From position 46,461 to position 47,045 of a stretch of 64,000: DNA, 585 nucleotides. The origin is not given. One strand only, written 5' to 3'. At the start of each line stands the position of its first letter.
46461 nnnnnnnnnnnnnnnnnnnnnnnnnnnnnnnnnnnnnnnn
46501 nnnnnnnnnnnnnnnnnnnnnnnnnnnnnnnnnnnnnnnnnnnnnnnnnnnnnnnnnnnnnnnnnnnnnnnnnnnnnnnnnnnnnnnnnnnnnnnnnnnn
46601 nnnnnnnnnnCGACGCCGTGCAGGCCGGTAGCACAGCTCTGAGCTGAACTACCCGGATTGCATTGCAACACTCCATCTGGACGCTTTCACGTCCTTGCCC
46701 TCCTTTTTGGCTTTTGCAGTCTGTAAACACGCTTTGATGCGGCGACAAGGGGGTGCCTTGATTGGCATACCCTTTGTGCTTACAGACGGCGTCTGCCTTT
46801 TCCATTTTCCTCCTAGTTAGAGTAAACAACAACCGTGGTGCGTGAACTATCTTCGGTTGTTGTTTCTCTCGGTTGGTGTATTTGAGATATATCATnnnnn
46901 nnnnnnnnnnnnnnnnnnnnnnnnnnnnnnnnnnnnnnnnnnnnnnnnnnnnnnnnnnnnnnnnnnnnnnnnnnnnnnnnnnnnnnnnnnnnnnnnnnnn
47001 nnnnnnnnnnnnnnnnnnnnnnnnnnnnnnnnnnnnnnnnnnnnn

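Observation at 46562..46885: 320-bp GC-rich, heavily self-complementary island between uvrD and the ndk promoter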

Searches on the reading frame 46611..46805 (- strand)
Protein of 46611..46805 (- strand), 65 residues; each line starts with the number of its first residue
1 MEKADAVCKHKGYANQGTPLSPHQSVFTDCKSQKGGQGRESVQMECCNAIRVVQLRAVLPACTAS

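Call 31: search_protein_families(library=pfam, max_evalue=1, proteins=[window:46611-46805:-])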
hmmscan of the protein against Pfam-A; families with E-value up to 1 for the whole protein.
seq(65 aa): 0 families
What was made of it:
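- There is no CxxC pair and no Pfam hit (call 31).
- Tried and rejected: Pfam on the ORF: nothing (call 31).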

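Call 67: search_protein_representatives(protein=window:46611-46805:-)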
Query: 65 residues. Proteins with E-value up to 0.001 (for the whole library): 1; up to 1e-10: 0; up to 1e-30: 0. The best 1 are listed.
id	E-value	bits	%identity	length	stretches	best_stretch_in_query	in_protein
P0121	3.7e-05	39.8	31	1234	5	3-39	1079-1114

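Call 69: search_protein_families(library=pfam, proteins=[P0121], max_evalue=0.001)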
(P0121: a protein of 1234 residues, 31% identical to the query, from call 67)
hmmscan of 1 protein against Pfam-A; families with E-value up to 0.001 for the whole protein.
P0121 (1234 aa): 10 families
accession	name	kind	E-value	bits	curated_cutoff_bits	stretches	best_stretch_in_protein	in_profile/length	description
PF18676.6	MBG_2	-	5.1e-176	572.1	25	9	596-668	1-72/72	MBG domain (YGX type)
PF12733.13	Cadherin-like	-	1.2e-19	71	24.2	1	347-430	4-88/89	Cadherin-like beta sandwich domain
PF13385.13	Laminin_G_3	-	1.5e-19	71.1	27.6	1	31-186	1-151/151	Concanavalin A-like lectin/glucanases superfamily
PF25358.1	PH_fung_RdRP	-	2.9e-15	56.7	27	0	739-794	29-78/169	Fungal RdRP associated PH-like domain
PF21260.3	Laman-like_dom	-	3.5e-13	50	27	0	564-585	16-34/47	Lysosomal alpha-mannosidase-like, central domain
PF23960.2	DUF7289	-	4.5e-10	39.9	27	0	1038-1087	56-107/238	Family of unknown function (DUF7289)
PF24081.1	PH_SLA1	-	3.6e-09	37.3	27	0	663-682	18-37/91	SLA1-like, PH domain-like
PF18887.5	MBG_3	-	1.1e-08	35.4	25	0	870-906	36-71/72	MBG domain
PF22360.1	SbsC_spectrin-like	-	6.1e-07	30.5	26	0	803-855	2-54/62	SbsC,spectrin-like repeat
PF07653.23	SH3_2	-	7.4e-05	22.8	21.8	0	577-588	11-22/55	Variant SH3 domain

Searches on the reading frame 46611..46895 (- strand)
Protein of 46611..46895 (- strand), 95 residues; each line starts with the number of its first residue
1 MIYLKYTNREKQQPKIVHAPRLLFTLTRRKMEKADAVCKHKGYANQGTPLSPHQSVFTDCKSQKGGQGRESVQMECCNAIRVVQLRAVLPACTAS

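Call 12: find_homologous_proteins(query=window:46611-46895:-, max_evalue=0.01)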
Query window:46611-46895:-: 1 candidates shared short words with the query, none scored E <= 0.01.
